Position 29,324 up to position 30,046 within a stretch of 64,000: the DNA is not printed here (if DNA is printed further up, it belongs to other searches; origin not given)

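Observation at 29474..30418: Tandem pair of small proteins made almost entirely of 11-residue hydrophobic repeats ([VIL]N[AS]IG[VL][IV]A[IV]GG)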

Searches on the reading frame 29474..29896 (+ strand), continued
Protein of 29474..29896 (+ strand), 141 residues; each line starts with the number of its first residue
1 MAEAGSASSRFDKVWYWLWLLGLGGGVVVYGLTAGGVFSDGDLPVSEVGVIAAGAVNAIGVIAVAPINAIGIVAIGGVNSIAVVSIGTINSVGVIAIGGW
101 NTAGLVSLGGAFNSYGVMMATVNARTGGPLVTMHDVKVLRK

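Call 79: search_protein_families(library=phrogs, proteins=[window:29474-29896:+, P0031, P0042], max_evalue=1)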
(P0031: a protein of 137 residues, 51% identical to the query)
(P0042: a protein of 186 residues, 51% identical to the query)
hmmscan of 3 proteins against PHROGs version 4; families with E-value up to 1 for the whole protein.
window:29474-29896:+ (141 aa): 1 family
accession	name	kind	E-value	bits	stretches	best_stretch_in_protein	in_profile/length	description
phrog_36651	-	unknown function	0.74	11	0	9-30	15-36/56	-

P0031 (137 aa): 0 families

P0042 (186 aa): 1 family
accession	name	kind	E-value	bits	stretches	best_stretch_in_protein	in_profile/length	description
phrog_12729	-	unknown function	0.053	14.9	1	80-182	6-106/130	-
